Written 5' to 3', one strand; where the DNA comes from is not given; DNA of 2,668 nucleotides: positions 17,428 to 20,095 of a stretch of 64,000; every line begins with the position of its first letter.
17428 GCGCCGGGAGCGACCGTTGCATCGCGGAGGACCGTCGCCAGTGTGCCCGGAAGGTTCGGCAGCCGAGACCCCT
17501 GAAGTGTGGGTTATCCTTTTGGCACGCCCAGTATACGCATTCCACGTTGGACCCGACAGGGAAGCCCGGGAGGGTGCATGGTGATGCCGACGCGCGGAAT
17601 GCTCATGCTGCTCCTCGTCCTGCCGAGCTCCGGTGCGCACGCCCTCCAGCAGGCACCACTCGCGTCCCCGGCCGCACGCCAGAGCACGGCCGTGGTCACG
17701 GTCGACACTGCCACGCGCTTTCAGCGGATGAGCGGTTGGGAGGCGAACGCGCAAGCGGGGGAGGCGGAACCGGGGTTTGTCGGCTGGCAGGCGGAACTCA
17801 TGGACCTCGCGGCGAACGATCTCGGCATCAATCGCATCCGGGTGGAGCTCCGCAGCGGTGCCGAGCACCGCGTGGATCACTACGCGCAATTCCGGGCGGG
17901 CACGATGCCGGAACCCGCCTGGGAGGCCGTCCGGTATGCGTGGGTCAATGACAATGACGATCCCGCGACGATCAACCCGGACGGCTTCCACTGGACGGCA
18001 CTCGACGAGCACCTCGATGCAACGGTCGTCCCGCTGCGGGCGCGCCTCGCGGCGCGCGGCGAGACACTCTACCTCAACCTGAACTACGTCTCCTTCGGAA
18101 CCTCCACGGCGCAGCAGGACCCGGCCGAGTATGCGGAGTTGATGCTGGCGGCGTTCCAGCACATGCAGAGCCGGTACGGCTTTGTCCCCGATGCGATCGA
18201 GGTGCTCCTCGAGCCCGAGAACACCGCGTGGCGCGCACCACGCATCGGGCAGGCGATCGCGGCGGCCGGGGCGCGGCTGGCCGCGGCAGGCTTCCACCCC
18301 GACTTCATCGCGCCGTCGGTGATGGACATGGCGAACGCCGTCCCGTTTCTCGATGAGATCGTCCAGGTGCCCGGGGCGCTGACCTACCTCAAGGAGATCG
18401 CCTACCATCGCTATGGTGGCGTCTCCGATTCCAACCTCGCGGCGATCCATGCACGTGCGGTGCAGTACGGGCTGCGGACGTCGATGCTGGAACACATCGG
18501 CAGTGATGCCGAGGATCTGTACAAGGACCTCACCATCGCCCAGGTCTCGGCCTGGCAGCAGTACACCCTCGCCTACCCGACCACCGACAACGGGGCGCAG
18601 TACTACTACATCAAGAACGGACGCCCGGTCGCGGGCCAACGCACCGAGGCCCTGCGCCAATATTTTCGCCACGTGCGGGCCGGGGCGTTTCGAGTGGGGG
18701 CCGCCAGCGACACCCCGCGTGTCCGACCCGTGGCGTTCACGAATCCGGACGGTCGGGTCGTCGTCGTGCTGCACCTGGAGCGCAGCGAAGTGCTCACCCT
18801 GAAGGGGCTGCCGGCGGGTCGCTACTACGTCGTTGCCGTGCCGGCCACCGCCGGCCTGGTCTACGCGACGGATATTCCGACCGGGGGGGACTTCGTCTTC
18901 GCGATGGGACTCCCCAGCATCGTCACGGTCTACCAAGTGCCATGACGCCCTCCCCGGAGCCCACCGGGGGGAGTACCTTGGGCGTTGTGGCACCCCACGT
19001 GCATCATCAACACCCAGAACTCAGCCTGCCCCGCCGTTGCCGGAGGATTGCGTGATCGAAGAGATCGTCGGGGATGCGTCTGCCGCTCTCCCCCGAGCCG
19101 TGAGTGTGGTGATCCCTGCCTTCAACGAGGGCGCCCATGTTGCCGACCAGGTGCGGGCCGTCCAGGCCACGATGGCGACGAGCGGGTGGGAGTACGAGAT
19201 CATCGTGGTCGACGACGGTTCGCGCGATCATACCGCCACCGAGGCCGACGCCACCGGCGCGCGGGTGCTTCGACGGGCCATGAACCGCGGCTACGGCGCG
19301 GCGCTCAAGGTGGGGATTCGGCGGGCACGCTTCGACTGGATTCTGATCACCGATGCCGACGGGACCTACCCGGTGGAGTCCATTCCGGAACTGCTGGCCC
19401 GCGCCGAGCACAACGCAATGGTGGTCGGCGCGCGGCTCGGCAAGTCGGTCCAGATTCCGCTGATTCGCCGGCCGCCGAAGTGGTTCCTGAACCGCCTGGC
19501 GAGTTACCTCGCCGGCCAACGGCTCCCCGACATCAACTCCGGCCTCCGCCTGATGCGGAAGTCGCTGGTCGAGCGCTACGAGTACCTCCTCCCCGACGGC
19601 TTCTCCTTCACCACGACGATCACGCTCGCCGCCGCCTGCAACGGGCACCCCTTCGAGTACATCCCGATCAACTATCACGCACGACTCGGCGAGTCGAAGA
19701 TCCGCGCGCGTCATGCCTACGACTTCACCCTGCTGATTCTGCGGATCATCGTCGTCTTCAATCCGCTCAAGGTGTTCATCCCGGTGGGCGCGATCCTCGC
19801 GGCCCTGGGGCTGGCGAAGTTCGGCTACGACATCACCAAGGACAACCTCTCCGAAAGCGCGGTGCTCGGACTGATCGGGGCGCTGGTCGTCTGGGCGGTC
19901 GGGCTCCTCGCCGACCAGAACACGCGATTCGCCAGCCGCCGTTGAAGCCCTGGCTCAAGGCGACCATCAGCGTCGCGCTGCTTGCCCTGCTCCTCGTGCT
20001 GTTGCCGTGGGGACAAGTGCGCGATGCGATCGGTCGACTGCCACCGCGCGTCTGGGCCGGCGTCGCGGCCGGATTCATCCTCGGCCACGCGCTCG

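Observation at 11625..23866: Arn-/Pmt-like polyprenyl-phosphate glycosylation parts list built around two GH30-like paralogues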

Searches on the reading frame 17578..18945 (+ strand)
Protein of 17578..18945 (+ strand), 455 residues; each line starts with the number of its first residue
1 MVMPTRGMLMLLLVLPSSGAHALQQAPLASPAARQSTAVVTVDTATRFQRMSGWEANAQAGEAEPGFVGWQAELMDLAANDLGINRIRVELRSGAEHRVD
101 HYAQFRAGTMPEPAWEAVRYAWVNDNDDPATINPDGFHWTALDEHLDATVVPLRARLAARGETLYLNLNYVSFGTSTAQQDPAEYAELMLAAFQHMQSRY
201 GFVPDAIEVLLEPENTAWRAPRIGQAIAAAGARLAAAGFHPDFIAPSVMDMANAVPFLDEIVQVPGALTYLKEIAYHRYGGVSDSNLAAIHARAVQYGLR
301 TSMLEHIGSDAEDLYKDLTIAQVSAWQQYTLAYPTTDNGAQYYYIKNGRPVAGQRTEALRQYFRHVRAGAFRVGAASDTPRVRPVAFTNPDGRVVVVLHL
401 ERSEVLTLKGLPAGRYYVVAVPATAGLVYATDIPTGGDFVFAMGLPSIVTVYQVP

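Call 4: search_protein_families(library=pfam, proteins=[window:17578-18945:+], max_evalue=0.01)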
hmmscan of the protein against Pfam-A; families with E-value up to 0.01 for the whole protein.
window:17578-18945:+ (455 aa): 1 family
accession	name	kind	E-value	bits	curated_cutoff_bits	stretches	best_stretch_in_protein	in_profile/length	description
PF17189.10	Glyco_hydro_30C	-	4.3e-05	24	22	1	369-399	1-34/65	Glycosyl hydrolase family 30 beta sandwich domain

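Call 5: search_protein_families(library=ncbifam, proteins=[window:17578-18945:+], max_evalue=0.01)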
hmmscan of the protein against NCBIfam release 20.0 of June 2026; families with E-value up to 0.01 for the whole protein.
window:17578-18945:+ (455 aa): 1 family
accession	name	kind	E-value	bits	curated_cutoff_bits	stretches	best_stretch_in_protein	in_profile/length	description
NF053856.1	Nd1_6BtaGucnBT3312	equivalog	0.0021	16.7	700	0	365-423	416-475/483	endo-1,6-beta-glucanase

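Call 11: search_solved_structures(query=window:17578-18945:+, max_evalue=1)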
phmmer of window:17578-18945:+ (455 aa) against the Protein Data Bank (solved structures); distinct sequences matched with E-value up to 1: 6.
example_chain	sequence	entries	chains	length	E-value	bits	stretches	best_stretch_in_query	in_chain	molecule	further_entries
7ncx_AAA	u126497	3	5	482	0.00016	24.3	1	313-398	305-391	GH30 family xylanase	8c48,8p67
8cbc_A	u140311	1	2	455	0.00072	22.1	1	313-398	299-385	GH30 family xylanase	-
7o0e_G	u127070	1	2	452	0.001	21.6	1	313-398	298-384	GH30 family xylanase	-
6m5z_A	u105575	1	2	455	0.0064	19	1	317-420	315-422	GH30 Xylanase C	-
1nof_A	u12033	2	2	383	0.034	16.6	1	347-398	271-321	xylanase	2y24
8idp_A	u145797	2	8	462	0.11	14.8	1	353-413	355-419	Reducing-end xylose-releasing exoxylanase Xyn30A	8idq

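Call 49: find_homologous_proteins(query=window:17578-18945:+, max_evalue=0.001)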
Query window:17578-18945:+ (455 aa): 467 proteins with E <= 0.001 among 8000 candidates; the best 120 are listed.
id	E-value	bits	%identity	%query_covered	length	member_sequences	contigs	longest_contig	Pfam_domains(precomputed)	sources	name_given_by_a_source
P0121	0.0e+0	1020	100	100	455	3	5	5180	-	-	-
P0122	1.4e-275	932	90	100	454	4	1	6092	-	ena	-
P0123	6.1e-268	907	88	100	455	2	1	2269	-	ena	-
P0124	8.3e-268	907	88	100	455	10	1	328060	-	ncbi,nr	ncbi:MAG: hypothetical protein IPG05_13715 [Gemmatimonadetes bacterium]|nr:hypothetical protein [Gem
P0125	4.2e-180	618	91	67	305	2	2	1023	-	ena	-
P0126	3.2e-167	575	64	92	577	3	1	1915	-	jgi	-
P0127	5.1e-164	565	61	93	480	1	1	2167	-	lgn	-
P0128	2.9e-163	562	61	93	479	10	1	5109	-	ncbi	-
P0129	3.0e-161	556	62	93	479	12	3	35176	-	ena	-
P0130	3.5e-160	552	59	93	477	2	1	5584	-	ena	-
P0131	6.1e-160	551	61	93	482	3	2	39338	-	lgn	-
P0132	3.3e-159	549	62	89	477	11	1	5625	-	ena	-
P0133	6.9e-158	545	61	91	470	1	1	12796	-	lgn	-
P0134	1.0e-153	531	59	92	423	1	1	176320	-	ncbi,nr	ncbi:MAG: hypothetical protein IPP90_12915 [Gemmatimonadaceae bacterium]|nr:hypothetical protein [Ge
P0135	2.5e-153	530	59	92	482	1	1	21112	-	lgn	-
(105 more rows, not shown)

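Call 52: search_solved_structures(query=A3, max_evalue=0.01, show_alignments=1)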
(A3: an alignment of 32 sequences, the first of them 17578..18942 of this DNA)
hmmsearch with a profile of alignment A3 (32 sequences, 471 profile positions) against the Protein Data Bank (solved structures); distinct sequences matched with E-value up to 0.01: 18.
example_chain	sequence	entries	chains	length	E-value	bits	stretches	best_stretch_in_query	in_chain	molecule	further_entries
7ncx_AAA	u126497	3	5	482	1.7e-10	43.8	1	326-462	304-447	GH30 family xylanase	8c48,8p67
1nof_A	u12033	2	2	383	4.4e-10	42.4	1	359-467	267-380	xylanase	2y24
8cbc_A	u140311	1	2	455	4.8e-10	42.3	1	326-462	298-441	GH30 family xylanase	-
7o0e_G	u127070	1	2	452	6e-10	41.9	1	326-462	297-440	GH30 family xylanase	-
8idp_A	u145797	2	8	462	8.7e-08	34.8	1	346-464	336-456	Reducing-end xylose-releasing exoxylanase Xyn30A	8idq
6m5z_A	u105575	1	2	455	6.2e-07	32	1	333-449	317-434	GH30 Xylanase C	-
8vg9_A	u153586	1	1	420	5.1e-06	29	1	361-419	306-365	O-Glycosyl hydrolase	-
6krl_A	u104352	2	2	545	1.3e-05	27.7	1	335-418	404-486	Mating factor alpha,GH30 Xylanase B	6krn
9ywn_A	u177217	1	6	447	1.4e-05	27.6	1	373-468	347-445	Glucuronoarabinoxylan endo-1,4-beta-xylanase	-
5ngk_A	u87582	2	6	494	2.3e-05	26.8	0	379-422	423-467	Glucosylceramidase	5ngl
6iuj_A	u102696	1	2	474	3.2e-05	26.4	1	335-419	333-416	GH30 Xylanase B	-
7n6h_A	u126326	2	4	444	7.4e-05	25.2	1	326-466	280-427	AcXbh30A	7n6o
9rdg_A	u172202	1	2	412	0.0038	19.5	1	362-465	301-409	Carbohydrate binding family 6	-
4fmv_A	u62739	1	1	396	0.005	19.1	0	362-467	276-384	Glucuronoarabinoxylan endo-1,4-beta-xylanase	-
3gtn_A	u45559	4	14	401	0.0068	18.7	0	362-467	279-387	Glucuronoxylanase xynC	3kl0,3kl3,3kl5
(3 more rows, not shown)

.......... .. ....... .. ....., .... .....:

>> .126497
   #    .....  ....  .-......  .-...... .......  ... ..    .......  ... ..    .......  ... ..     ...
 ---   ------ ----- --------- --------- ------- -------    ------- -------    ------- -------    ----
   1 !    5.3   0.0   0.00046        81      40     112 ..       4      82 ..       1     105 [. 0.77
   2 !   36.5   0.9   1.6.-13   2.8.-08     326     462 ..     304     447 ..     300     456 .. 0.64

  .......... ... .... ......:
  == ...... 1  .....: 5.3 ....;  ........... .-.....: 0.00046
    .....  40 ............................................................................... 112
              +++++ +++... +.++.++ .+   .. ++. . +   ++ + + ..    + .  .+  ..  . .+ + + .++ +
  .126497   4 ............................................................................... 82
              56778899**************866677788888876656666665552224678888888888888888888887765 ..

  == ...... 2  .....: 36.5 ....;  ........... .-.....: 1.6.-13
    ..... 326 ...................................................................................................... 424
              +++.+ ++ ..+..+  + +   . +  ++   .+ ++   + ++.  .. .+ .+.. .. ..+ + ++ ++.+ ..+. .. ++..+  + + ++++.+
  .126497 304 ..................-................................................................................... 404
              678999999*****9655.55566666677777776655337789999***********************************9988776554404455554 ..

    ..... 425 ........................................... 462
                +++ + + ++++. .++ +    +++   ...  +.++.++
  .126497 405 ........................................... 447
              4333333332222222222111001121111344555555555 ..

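Call 59: predict_structure(alignment_id=A3)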
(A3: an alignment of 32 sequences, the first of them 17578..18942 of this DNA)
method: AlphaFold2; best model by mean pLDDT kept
length: 455 residues; sequences in the alignment: 32
mean_pLDDT: 88.5   pTM: 0.87
mean pLDDT of the five models: 88.5, 88.2, 88.0, 87.9, 86.6
residues with pLDDT >= 90: 344; 70-90: 53; 50-70: 24; < 50: 34
segments of 3 or more residues with pLDDT < 50: 1-32
pLDDT, mean of each block of 10 residues (from residue 1): 39 38 40 78 98 95 91 96 96 90 95 92 63 77 97 96 96 68 90 97 97 91 97 98 97 98 98 97 98 98 91 98 96 81 92 92 95 98 98 97 95 94 67 93 92 92
secondary structure, 60 per line:
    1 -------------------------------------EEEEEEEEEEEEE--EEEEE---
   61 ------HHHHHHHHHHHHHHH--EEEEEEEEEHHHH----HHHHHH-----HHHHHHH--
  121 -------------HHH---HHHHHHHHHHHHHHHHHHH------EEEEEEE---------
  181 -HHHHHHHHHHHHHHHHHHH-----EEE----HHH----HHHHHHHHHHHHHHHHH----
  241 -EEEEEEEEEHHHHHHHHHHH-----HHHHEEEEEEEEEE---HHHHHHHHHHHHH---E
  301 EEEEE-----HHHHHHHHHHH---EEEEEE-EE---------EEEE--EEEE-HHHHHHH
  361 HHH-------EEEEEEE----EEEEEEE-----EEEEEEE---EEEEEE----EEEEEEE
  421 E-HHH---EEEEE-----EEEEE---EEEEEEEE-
elements in order: E38-50 E53-57 H67-81 E84-92 H93-96 H101-106 H112-118 H140-158 E165-171 H182-200 E206-208 H220-236 E242-250 H251-261 H267-270 E271-280 H284-296 E300-305 H311-321 E325-330 E343-346 E349-352 H354-363 E371-377 E382-388 E394-400 E404-409 E414-421 E429-433 E439-443 E447-454

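Call 62: fold_search(model_id=the predicted structure, library=pdb)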
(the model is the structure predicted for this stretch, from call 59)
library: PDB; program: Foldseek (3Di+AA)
matches with E <= 10: 1669; with E <= 0.001: 336
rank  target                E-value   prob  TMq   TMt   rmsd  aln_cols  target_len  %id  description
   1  8idq_B                3.8e-22  1.00  0.68  0.69   4.5       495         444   15  Crystal structure of reducing-end xylose-releasing exoxylanase in GH30 from Talaromyces cellulolyticus with xylose (released 2023-05-17)
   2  6krl_A                6.9e-22  1.00  0.70  0.70   4.8       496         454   15  Crystal structure of GH30 xylanase B from Talaromyces cellulolyticus expressed by Pichia pastoris (released 2020-06-17)
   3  8idp_D                1.1e-21  1.00  0.65  0.67   6.6       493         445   15  Crystal structure of reducing-end xylose-releasing exoxylanase in GH30 from Talaromyces cellulolyticus (released 2023-05-17)
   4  6krn_A                1.1e-21  1.00  0.71  0.71   4.7       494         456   14  Crystal structure of GH30 xylanase B from Talaromyces cellulolyticus expressed by Pichia pastoris in complex with aldo (released 2020-06-17)
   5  8idp_A                2.2e-21  1.00  0.67  0.68   4.9       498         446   14  Crystal structure of reducing-end xylose-releasing exoxylanase in GH30 from Talaromyces cellulolyticus (released 2023-05-17)
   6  6iuj_A                5.7e-21  1.00  0.68  0.68   5.4       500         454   15  Crystal structure of GH30 xylanase B from Talaromyces cellulolyticus (released 2019-01-30)
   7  6m5z_A                1.6e-20  1.00  0.66  0.69   5.1       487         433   17  Catalytic domain of GH30 xylanase C from Talaromyces cellulolyticus (released 2021-01-20)
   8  2wnw_A                3.2e-20  1.00  0.61  0.62   6.6       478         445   14  The crystal structure of SrfJ from salmonella typhimurium (released 2010-03-02)
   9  1nof                  4.5e-20  1.00  0.63  0.74   4.6       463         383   15  THE FIRST CRYSTALLOGRAPHIC STRUCTURE OF A XYLANASE FROM GLYCOSYL HYDROLASE FAMILY 5: IMPLICATIONS FOR CATALYSIS (released 2003-09-16)
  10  7o0e_A                1.1e-19  1.00  0.67  0.69   4.9       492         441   15  Crystal structure of GH30 (mutant E188A) complexed with aldotriuronic acid from Thermothelomyces thermophila. (released 2021-09-08)
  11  3clw_A                2.5e-19  1.00  0.65  0.61   6.1       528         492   15  Crystal structure of conserved exported protein from Bacteroides fragilis (released 2008-04-29)
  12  7o0e_G                2.8e-19  1.00  0.68  0.68   4.8       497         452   14  Crystal structure of GH30 (mutant E188A) complexed with aldotriuronic acid from Thermothelomyces thermophila. (released 2021-09-08)
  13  8p67_B                3.0e-19  1.00  0.68  0.70   4.9       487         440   16  Crystal structure of Thermothelomyces thermophila (double mutant EE) in complex with aldotetrauronic acid (released 2024-05-22)
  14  7n6h_A                3.3e-19  1.00  0.70  0.73   5.5       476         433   16  The crystal structure of the GH30 subfamily 10 enzyme, AcXbh30A from Acetivibrio clariflavus (released 2022-08-17)
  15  8p67_A                4.4e-19  1.00  0.66  0.68   5.1       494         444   15  Crystal structure of Thermothelomyces thermophila (double mutant EE) in complex with aldotetrauronic acid (released 2024-05-22)
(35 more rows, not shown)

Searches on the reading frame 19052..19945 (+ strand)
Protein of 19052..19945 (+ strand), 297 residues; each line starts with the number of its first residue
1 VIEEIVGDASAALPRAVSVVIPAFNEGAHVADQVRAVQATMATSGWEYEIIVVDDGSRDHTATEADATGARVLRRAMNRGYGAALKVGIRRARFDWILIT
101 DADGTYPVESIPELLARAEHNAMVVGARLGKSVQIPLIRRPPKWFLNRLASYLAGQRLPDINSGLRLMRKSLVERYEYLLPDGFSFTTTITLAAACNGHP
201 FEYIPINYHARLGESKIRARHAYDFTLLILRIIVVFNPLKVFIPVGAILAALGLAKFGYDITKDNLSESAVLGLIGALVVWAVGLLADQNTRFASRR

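Call 4: search_protein_families(library=pfam, proteins=[window:19052-19945:+], max_evalue=0.01)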
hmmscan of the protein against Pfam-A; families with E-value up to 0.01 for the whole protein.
window:19052-19945:+ (297 aa): 2 families
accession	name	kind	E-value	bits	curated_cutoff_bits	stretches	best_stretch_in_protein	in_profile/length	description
PF00535.33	Glycos_transf_2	-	4.3e-27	95.5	23.3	1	18-175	1-166/168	Glycosyl transferase family 2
PF13641.12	Glyco_tranf_2_3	-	2.2e-10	41.4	27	1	14-127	1-121/230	Glycosyltransferase like family 2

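Call 5: search_protein_families(library=ncbifam, proteins=[window:19052-19945:+], max_evalue=0.01)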
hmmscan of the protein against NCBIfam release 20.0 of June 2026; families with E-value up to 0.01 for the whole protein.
window:19052-19945:+ (297 aa): 22 families
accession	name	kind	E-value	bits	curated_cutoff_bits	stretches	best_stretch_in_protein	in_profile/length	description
TIGR04182.1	glyco_TIGR04182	equivalog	1.5e-28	100.1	325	1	17-259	2-244/293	S-layer glycoprotein N-glycosyltransferase AglJ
NF041391.1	DPhHxTase_Halo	equivalog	1.1e-26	93.1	375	1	23-217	3-192/213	dolichyl-phosphate hexose transferase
NF058614.1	PPMAGASynPpgS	equivalog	6.4e-21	74.8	370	1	17-190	2-178/226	polyprenyl-phospho-N-acetylgalactosaminyl synthase PpgS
NF007986.1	PRK10714.1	equivalog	5.2e-20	71.7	529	1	16-254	7-246/316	undecaprenyl-phosphate 4-deoxy-4-formamido-L-arabinose transferase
NF010496.0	PRK13915.1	equivalog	1.3e-13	50.8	262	1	14-103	30-126/307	glucosyl-3-phosphoglycerate synthase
TIGR03937.1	PgaC_IcaA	equivalog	3.2e-13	49.4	422.3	1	16-117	46-149/407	poly-beta-1,6-N-acetyl-D-glucosamine synthase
TIGR04283.1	glyco_like_mftF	equivalog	3.6e-13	49.6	182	1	17-118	1-97/221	TIGR04283 family arsenosugar biosynthesis glycosyltransferase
NF041875.1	EPS_EpsD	equivalog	7.8e-12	45.2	370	1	17-144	1-128/325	exopolysaccharide biosynthesis glycosyltransferase EpsD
TIGR03965.1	mycofact_glyco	equivalog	1.5e-11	43.8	280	1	14-107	73-168/467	mycofactocin biosynthesis glycosyltransferase MftF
NF047588.1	GlcsyltransPgfSStrep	equivalog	2.6e-10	40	500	1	17-254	3-241/308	glycosyltransferase PgfS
TIGR03469.1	HpnB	hypoth_equivalog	1.7e-08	33.9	379.25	1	12-124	42-166/386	hopene-associated glycosyltransferase HpnB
NF007482.0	PRK10073.1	equivalog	4.4e-07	29.2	423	1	16-124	7-116/334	glycosyltransferase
NF041865.1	EpsU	equivalog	1.6e-06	27.4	700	1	15-129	39-158/394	exopolysaccharide biosynthesis GT2 family glycosyltransferase EpsU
NF047683.1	TeichurnBiosyTuaG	equivalog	3.9e-06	26.7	400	1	16-111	7-104/252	teichuronic acid biosynthesis protein TuaG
TIGR04242.1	nodulat_NodC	equivalog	4.8e-06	25.8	550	1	15-131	48-167/395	chitooligosaccharide synthase NodC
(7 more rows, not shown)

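Call 43: search_solved_structures(query=window:19052-19945:+, max_evalue=0.00001)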
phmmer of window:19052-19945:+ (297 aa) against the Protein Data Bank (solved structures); distinct sequences matched with E-value up to 0.00001: 13.
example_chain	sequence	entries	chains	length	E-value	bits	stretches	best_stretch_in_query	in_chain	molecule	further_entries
9hwj_A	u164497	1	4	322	8.8e-20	74.4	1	15-253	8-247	Undecaprenyl-phosphate 4-deoxy-4-formamido-L-arabinose transferase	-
9bhc_C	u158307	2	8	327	2.9e-17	66.1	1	12-253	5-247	Undecaprenyl-phosphate 4-deoxy-4-formamido-L-arabinose transferase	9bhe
8vxh_A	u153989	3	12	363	3.2e-17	66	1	11-253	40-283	Undecaprenyl-phosphate 4-deoxy-4-formamido-L-arabinose transferase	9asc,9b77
5mlz_A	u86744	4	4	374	3.8e-15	59.2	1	16-233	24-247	Dolichol monophosphate mannose synthase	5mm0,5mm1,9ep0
2z87_A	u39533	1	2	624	5.6e-10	42.2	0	16-128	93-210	Chondroitin synthase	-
2z86_A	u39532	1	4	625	5.6e-10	42.2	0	16-128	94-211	Chondroitin synthase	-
6p61_A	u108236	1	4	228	4e-08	36.1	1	16-105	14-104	Glycosyltransferase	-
5ekp_C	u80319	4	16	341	1.2e-07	34.5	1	16-263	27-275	Uncharacterized glycosyltransferase sll0501 | Glycosyltransferase sll0501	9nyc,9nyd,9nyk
9nye_A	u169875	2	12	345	1.3e-07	34.5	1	16-263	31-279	Glycosyltransferase sll0501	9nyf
5eke_A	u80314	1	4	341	8.7e-07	31.7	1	16-263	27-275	Uncharacterized glycosyltransferase sll0501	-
4y6n_A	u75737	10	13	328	6e-06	29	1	7-77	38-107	Glucosyl-3-phosphoglycerate synthase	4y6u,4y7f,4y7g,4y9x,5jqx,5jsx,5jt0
3e25_A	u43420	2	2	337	6.2e-06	28.9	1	7-77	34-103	Putative uncharacterized protein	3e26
4ddz_A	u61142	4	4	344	6.5e-06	28.9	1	7-77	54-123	GLUCOSYL-3-PHOSPHOGLYCERATE SYNTHASE (GpgS) | Glucosyl-3-phosphoglycerate synthase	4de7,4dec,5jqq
